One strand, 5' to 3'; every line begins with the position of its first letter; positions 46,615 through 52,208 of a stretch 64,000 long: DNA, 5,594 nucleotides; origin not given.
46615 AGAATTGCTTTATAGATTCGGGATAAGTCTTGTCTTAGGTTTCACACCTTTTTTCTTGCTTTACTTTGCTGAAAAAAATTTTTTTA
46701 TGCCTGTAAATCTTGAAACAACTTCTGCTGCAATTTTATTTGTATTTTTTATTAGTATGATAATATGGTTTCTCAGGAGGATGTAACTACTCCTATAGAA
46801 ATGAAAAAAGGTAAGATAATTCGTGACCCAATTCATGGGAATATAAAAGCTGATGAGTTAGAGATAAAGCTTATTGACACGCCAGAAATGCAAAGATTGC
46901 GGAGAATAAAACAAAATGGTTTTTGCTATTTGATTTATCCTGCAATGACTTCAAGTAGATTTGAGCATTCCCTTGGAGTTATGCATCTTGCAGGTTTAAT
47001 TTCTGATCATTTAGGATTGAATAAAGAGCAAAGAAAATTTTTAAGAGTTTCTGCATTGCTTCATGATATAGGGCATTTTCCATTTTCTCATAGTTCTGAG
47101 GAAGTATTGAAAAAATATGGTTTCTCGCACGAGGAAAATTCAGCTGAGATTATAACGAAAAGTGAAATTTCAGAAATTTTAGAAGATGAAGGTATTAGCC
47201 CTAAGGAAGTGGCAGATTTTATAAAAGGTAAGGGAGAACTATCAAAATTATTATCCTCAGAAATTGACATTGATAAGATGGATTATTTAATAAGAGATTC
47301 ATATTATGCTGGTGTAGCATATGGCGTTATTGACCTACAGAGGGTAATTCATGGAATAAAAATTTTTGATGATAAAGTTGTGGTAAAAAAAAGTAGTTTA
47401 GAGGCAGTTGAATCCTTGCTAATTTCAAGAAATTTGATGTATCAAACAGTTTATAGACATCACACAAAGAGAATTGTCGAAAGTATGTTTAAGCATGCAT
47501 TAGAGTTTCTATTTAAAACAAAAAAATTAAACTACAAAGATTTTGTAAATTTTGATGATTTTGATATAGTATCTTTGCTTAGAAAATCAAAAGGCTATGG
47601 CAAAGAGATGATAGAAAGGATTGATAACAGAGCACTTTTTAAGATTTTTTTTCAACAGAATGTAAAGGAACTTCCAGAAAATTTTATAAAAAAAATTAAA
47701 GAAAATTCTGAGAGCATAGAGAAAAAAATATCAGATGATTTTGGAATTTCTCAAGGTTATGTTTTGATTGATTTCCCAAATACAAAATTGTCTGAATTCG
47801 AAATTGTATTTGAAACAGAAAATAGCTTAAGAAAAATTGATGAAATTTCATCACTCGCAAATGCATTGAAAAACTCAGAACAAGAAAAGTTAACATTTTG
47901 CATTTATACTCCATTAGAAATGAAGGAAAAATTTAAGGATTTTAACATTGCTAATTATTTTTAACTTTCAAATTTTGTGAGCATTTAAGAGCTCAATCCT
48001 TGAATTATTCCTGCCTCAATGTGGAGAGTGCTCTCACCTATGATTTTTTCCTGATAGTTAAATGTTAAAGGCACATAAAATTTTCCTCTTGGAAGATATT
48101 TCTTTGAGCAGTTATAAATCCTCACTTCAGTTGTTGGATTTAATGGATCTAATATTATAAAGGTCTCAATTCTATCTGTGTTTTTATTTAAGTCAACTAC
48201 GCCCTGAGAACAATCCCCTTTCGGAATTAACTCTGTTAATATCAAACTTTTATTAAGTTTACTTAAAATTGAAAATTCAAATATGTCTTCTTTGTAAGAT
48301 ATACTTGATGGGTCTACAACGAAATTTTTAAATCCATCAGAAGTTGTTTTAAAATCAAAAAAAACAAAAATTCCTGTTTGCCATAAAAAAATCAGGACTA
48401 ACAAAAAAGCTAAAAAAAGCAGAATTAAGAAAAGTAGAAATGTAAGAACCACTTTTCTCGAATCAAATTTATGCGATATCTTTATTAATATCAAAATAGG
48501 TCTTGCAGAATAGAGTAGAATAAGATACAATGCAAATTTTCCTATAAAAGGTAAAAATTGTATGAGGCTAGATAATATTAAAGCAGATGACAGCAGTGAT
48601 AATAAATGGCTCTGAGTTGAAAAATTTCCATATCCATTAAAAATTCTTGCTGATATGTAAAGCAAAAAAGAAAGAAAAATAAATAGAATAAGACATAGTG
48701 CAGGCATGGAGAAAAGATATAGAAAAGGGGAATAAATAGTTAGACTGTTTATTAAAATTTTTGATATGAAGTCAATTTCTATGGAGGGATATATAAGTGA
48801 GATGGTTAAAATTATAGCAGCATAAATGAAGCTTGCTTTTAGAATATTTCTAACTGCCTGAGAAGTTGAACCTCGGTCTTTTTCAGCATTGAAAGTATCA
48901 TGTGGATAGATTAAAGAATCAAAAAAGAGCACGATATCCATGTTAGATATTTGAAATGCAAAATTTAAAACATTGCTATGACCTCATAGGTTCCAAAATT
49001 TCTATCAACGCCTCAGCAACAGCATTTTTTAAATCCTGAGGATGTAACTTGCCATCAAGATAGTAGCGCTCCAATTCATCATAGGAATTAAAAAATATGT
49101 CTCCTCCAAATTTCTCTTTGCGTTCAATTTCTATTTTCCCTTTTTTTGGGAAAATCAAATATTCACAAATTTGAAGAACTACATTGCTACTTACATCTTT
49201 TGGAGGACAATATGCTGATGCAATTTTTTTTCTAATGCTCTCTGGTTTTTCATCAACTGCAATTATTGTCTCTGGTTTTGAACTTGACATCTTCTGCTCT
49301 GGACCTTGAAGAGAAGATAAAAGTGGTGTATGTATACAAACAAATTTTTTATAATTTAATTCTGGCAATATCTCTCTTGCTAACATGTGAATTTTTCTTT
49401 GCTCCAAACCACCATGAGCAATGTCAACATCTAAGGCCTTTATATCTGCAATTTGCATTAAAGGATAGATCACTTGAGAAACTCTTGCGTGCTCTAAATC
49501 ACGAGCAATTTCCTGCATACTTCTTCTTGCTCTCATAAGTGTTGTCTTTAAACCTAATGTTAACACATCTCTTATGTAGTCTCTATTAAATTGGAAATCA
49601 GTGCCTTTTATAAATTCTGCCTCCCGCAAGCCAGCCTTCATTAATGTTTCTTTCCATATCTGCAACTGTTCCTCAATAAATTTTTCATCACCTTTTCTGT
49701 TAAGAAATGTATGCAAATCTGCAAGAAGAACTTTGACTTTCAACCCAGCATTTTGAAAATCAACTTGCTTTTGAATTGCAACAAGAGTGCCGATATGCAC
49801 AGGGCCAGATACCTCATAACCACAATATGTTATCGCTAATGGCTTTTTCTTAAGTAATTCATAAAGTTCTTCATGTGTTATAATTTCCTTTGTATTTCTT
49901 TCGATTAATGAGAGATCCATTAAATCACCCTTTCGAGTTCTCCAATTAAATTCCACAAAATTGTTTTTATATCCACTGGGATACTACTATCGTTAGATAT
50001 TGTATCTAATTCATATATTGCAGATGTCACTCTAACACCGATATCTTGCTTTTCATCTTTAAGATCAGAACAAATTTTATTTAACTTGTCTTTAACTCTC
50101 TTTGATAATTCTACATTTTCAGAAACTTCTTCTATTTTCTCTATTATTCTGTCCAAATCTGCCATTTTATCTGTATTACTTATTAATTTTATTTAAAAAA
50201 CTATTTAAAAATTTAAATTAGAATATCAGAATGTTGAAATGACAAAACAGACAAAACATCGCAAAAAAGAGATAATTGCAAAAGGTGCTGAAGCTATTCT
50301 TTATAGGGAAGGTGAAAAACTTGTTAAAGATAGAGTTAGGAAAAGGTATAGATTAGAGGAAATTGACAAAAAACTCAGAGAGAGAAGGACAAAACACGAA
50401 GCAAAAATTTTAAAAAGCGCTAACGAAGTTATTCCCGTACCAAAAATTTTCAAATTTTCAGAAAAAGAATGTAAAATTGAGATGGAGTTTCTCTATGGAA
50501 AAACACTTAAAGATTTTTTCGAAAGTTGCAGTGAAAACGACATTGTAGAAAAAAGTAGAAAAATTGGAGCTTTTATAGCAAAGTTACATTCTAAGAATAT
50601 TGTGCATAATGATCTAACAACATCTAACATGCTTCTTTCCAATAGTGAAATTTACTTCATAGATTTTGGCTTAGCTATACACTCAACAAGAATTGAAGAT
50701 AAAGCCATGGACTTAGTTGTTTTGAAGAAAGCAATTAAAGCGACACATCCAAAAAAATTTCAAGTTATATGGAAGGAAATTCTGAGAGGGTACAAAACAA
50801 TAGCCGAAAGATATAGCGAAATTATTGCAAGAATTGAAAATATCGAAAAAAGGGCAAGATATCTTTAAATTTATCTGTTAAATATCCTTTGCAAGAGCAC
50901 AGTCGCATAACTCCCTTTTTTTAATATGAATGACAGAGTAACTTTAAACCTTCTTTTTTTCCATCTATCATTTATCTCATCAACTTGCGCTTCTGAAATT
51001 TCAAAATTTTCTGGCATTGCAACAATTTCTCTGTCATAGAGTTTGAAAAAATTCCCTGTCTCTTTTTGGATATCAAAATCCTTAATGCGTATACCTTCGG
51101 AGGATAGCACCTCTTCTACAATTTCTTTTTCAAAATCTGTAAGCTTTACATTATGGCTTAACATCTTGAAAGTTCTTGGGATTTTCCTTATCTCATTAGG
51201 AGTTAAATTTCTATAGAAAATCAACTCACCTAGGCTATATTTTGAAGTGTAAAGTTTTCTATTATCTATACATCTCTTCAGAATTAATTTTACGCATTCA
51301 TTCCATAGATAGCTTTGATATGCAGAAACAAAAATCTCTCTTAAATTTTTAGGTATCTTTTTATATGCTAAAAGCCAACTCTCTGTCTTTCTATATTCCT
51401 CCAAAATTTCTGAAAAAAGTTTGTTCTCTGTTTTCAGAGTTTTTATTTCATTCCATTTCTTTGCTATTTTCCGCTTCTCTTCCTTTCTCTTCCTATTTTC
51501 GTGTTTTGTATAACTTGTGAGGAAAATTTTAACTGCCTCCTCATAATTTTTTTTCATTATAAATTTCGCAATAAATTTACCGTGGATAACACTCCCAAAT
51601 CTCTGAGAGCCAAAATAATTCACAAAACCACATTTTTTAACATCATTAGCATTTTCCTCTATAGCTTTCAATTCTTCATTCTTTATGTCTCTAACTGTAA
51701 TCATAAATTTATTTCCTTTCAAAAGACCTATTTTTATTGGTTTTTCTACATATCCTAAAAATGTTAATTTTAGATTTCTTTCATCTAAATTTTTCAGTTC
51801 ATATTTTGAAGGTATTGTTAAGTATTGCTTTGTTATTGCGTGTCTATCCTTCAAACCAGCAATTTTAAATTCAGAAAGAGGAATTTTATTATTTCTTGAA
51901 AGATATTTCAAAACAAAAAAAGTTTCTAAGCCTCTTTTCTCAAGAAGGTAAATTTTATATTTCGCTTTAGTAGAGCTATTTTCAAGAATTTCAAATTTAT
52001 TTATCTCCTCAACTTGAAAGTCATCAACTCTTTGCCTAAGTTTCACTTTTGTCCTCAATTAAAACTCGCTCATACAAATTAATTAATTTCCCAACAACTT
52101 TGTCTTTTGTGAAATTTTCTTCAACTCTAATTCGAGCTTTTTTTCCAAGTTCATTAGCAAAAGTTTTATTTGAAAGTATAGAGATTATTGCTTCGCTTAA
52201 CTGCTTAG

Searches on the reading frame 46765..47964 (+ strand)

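Call 27: search_protein_families(library=pfam, proteins=[window:46765-47964:+], max_evalue=0.001)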
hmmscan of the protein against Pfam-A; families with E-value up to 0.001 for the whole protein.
window:46765-47964:+ (399 aa): 2 families
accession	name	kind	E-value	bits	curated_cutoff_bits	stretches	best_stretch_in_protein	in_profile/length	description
PF19276.4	HD_assoc_2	-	6.2e-56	189.7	23.1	1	189-392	1-205/222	HD associated region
PF01966.28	HD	-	6.1e-16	59.2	22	1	65-176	1-114/116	HD domain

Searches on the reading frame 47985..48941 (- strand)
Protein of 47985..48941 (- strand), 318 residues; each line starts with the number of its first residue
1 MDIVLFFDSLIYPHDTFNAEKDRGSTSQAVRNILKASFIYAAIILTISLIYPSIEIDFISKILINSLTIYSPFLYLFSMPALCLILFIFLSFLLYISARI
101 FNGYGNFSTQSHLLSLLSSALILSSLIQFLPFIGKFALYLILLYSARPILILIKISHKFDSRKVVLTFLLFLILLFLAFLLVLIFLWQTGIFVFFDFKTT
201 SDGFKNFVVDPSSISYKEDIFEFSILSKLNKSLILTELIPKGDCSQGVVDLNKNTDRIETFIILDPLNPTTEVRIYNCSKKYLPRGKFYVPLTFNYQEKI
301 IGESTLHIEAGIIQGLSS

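Call 27: search_protein_families(library=pfam, proteins=[window:47985-48941:-], max_evalue=0.001)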
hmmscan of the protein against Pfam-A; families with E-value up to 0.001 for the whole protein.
window:47985-48941:- (318 aa): 1 family
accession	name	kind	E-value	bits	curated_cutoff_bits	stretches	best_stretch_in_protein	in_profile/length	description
PF04893.22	Yip1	-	1.5e-06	28.6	28.6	1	8-181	2-171/173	Yip1 domain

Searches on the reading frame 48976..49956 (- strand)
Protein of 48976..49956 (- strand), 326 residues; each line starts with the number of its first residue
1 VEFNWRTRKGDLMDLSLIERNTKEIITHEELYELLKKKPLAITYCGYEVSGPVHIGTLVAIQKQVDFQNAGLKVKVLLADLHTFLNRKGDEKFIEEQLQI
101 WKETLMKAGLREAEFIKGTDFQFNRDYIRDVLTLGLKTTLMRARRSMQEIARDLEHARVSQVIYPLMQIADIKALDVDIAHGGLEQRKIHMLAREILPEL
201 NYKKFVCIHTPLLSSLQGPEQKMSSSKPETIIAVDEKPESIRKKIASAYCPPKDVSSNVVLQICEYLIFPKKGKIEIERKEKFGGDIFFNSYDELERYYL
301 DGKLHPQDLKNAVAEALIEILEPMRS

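Call 27: search_protein_families(library=pfam, proteins=[window:48976-49956:-], max_evalue=0.001)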
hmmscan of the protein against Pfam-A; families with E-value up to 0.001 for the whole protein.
window:48976-49956:- (326 aa): 1 family
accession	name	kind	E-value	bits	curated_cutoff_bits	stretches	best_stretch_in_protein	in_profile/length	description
PF00579.31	tRNA-synt_1b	-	1.1e-43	150.1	21.1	1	42-322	7-292/292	tRNA synthetases class I (W and Y)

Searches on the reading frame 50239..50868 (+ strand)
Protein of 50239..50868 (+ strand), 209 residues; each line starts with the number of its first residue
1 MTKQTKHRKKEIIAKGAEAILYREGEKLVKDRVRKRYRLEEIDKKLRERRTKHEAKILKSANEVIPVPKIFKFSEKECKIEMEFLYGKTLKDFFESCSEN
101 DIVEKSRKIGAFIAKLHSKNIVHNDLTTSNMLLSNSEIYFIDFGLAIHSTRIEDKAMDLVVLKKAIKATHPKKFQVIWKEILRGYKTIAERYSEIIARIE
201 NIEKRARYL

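Call 27: search_protein_families(library=pfam, proteins=[window:50239-50868:+], max_evalue=0.001)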
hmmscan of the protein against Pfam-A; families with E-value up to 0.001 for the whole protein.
window:50239-50868:+ (209 aa): 7 families
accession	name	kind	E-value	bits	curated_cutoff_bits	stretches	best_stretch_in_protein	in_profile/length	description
PF00069.31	Pkinase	-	4.9e-11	43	31.7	1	32-151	27-150/263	Protein kinase domain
PF01163.29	RIO1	-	3.1e-09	37.2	22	1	25-149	28-154/187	RIO domain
PF07714.23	PK_Tyr_Ser-Thr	-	1.3e-07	31.6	23.1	1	47-151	44-154/258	Protein tyrosine and serine/threonine kinase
PF03109.22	ABC1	-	1.9e-07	30.9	22.9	1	48-157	113-225/244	ABC1 atypical kinase-like domain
PF01636.29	APH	-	7.2e-07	29.6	23.2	0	121-157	170-208/239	Phosphotransferase enzyme family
PF06293.20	Kdo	-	3e-06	27.3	21.3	1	105-183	123-205/207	Lipopolysaccharide kinase (Kdo/WaaP) family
PF01633.27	Choline_kinase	-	1.6e-05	24.8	29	1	23-159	73-204/300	Choline/ethanolamine kinase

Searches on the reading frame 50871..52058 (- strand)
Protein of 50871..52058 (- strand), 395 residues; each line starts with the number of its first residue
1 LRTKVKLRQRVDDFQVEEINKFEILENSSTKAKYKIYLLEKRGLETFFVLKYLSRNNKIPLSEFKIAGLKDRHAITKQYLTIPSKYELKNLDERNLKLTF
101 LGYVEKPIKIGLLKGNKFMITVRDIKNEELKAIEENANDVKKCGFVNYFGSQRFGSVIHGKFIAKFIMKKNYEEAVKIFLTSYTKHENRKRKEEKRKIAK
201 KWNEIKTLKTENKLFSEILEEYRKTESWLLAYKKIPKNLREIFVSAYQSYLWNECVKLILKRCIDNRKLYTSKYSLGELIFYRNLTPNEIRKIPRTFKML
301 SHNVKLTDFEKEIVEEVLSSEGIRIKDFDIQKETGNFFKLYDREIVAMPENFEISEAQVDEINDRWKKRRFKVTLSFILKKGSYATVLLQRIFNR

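Call 27: search_protein_families(library=pfam, proteins=[window:50871-52058:-], max_evalue=0.001)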
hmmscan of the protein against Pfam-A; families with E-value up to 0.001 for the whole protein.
window:50871-52058:- (395 aa): 1 family
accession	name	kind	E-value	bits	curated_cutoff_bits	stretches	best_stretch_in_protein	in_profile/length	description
PF01142.23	TruD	-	7.9e-70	236.2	27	1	3-391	14-411/412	tRNA pseudouridine synthase D (TruD)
